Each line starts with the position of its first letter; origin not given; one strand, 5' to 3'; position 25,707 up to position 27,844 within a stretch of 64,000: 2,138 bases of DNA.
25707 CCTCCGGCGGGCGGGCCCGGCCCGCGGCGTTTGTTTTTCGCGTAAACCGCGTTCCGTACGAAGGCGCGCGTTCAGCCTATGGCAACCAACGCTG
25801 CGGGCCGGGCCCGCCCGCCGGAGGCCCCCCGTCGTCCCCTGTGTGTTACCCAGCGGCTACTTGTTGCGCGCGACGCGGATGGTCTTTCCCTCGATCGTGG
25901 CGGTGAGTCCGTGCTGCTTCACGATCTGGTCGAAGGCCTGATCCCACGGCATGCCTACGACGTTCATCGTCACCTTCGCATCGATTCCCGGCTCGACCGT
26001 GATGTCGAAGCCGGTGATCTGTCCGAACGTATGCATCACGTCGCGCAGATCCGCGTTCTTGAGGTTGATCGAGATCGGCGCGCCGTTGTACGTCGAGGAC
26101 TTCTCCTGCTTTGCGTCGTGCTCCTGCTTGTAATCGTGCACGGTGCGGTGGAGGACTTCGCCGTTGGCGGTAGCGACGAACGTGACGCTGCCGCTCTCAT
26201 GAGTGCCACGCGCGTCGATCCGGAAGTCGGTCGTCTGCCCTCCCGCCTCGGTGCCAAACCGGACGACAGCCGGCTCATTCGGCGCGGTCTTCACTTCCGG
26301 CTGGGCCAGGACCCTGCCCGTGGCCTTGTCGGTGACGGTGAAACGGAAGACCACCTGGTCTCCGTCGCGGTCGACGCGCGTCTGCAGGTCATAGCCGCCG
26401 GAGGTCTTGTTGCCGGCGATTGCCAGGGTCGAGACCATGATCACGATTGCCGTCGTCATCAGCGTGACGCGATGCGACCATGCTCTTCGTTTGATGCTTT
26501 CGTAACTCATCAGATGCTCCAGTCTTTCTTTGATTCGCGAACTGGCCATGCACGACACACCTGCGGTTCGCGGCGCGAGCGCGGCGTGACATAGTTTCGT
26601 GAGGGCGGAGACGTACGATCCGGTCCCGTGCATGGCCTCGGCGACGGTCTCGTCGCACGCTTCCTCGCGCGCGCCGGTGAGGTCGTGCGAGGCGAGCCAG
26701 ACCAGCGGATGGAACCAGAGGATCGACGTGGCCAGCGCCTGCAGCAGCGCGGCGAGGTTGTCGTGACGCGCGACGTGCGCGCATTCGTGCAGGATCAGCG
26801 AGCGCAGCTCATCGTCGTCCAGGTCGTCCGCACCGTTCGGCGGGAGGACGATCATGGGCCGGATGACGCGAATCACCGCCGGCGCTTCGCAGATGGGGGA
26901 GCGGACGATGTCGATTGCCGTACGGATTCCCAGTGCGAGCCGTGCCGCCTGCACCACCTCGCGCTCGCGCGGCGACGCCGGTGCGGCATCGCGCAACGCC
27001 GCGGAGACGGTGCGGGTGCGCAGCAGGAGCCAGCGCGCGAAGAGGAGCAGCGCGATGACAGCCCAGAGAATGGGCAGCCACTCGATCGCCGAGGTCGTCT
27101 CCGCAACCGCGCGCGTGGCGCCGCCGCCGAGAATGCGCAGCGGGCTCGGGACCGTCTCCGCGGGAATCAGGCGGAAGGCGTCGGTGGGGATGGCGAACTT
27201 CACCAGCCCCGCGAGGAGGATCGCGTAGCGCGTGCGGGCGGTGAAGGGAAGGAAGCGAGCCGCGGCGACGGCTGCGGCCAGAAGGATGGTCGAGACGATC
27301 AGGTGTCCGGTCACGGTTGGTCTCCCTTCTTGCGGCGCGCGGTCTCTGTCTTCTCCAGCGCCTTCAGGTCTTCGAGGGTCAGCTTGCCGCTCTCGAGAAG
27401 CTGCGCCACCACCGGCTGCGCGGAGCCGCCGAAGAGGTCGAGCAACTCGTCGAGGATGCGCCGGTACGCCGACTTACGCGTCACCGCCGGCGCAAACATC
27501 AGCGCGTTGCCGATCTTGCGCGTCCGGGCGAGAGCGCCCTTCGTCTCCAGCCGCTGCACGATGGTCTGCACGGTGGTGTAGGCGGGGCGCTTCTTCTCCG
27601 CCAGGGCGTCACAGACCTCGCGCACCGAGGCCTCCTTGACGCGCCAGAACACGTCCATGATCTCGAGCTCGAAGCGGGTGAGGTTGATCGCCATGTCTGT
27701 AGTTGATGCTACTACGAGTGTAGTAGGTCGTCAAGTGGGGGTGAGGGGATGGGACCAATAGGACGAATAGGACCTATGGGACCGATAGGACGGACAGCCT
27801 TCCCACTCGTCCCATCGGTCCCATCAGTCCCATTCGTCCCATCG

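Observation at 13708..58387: Dispersed roughly 140-bp long-stem palindromic element: six full copies plus one short relic in 64 kb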

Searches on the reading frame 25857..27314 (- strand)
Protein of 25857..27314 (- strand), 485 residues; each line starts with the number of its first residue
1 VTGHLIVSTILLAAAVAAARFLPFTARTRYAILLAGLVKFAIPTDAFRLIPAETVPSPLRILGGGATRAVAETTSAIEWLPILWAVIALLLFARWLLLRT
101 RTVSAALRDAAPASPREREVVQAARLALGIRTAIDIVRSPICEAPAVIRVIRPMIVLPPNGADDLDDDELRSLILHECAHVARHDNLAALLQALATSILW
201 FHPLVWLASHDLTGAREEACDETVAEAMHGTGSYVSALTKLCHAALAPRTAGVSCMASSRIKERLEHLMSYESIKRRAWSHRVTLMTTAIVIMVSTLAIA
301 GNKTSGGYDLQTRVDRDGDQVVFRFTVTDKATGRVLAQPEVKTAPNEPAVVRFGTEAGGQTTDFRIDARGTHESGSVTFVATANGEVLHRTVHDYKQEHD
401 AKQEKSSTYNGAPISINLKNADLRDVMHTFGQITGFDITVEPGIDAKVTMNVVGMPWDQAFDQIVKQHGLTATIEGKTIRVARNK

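Call 25: search_protein_families(library=pfam, proteins=[window:25857-27314:-])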
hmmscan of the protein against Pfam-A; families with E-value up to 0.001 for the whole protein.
window:25857-27314:- (485 aa): 3 families
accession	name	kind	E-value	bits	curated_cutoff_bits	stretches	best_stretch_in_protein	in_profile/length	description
PF05569.17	Peptidase_M56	-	8.2e-32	111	31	1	71-267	93-295/296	BlaR1 peptidase M56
PF07660.19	STN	-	3.4e-09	36.8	28.4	1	443-483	9-51/52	Secretin and TonB N terminus short domain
PF21305.2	type_II_gspD_N0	-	3.8e-05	23.9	27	1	416-480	1-70/71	GspD-like, N0 domain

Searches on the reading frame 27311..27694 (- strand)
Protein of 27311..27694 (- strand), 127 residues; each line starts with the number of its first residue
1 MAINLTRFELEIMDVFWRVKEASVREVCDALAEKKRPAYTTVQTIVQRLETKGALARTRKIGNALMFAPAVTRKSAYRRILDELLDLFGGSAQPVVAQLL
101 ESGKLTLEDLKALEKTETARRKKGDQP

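Call 71: search_protein_families(library=pfam, proteins=[window:27311-27694:-])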
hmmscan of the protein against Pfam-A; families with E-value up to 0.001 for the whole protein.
window:27311-27694:- (127 aa): 1 family
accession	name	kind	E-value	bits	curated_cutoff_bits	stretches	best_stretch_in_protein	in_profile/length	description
PF03965.22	Penicillinase_R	-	2.9e-26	92.5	22.6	1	5-115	1-111/115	Penicillinase repressor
